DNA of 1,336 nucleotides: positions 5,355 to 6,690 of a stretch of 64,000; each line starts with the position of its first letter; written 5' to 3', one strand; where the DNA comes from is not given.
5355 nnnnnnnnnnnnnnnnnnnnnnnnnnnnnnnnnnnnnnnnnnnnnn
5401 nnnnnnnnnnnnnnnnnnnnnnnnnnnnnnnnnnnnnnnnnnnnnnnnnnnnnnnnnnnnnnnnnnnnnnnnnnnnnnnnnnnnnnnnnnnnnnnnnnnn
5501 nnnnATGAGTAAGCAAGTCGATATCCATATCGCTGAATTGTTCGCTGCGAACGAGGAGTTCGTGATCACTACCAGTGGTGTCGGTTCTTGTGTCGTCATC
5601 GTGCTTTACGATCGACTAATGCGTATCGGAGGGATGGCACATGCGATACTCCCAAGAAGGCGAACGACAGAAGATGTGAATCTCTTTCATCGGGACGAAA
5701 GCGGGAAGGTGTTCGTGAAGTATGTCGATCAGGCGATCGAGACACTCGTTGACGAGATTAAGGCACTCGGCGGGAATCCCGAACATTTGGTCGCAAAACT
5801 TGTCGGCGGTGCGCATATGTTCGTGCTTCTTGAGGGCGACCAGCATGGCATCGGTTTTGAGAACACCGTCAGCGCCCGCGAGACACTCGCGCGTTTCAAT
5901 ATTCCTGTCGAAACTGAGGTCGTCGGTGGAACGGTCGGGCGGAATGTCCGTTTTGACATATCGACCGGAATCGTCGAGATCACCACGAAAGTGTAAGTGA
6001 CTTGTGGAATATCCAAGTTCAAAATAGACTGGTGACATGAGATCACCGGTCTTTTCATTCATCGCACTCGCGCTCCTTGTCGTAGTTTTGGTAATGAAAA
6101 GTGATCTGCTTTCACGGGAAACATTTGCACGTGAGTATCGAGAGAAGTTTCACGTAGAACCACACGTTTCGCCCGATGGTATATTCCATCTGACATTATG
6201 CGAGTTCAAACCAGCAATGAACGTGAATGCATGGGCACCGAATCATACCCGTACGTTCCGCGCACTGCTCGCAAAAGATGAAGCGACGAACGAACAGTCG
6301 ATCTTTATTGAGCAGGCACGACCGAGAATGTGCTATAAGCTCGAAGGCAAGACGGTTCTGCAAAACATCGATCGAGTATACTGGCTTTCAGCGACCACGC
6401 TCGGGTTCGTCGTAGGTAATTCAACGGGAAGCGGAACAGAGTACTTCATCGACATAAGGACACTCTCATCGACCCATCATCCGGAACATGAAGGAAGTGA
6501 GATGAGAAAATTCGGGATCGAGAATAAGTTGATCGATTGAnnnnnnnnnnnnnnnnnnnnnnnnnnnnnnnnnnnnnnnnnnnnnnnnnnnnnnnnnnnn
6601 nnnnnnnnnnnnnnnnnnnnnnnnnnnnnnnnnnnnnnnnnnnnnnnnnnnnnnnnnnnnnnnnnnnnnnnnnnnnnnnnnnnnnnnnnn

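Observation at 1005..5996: Complete-looking CheW-CheY-CheB-CheA-CheC-CheD operon with no receptor or CheR, in a pilus-only context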

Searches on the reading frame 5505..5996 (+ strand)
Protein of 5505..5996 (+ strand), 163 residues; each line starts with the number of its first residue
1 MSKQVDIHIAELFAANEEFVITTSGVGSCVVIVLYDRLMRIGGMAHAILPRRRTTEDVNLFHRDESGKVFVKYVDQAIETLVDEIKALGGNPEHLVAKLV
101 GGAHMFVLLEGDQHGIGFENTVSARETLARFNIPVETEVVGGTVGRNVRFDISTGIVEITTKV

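Call 4: search_protein_families(library=pfam, proteins=[window:5505-5996:+])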
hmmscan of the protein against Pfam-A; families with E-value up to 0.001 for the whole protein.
window:5505-5996:+ (163 aa): 1 family
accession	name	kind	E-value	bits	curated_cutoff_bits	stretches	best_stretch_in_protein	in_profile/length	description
PF03975.18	CheD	-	6.5e-23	81.4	25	1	69-160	15-107/108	CheD chemotactic sensory transduction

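Call 36: search_protein_families(library=ncbifam, proteins=[window:5505-5996:+], max_evalue=0.01)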
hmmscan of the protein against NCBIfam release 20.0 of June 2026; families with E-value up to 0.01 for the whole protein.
window:5505-5996:+ (163 aa): 9 families
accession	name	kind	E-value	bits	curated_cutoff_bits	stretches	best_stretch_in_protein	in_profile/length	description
NF041119.1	CheD_Thtga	equivalog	4.3e-27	95.4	240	1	7-159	5-146/160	chemoreceptor glutamine deamidase/glutamate methylesterase CheD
NF010015.0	PRK13490.1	equivalog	6e-26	91.4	251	1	3-161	4-154/162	chemoreceptor glutamine deamidase CheD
NF010018.0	PRK13495.1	equivalog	3.8e-24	85.7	243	1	7-157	6-143/159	chemoreceptor glutamine deamidase CheD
NF010013.0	PRK13487.1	equivalog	5.2e-21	75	223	1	5-158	26-166/201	chemoreceptor glutamine deamidase CheD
NF010020.0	PRK13498.1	equivalog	4.6e-17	62.4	236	1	5-157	10-153/168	chemoreceptor glutamine deamidase CheD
NF010016.0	PRK13493.1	equivalog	7.6e-16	58.6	369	1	11-156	50-189/227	chemoreceptor glutamine deamidase CheD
NF010014.0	PRK13489.1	equivalog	1.3e-15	58.3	290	1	5-157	21-163/238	chemoreceptor glutamine deamidase CheD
NF010017.0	PRK13494.1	equivalog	8.1e-11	41.8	285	1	10-140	19-135/163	chemoreceptor glutamine deamidase CheD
NF010019.0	PRK13497.1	equivalog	5.7e-10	39.3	313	1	3-155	8-148/184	chemoreceptor glutamine deamidase CheD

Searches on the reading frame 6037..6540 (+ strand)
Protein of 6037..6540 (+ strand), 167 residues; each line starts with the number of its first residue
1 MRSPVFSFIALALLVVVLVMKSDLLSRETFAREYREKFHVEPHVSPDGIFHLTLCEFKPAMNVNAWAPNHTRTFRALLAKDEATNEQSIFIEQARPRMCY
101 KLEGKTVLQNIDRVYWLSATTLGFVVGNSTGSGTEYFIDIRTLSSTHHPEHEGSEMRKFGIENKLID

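Call 4: search_protein_families(library=pfam, proteins=[window:6037-6540:+])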
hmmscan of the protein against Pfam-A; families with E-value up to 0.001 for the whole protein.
window:6037-6540:+ (167 aa): 0 families

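Call 36: search_protein_families(library=ncbifam, proteins=[window:6037-6540:+], max_evalue=0.01)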
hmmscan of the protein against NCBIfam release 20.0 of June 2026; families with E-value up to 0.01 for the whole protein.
window:6037-6540:+ (167 aa): 0 families
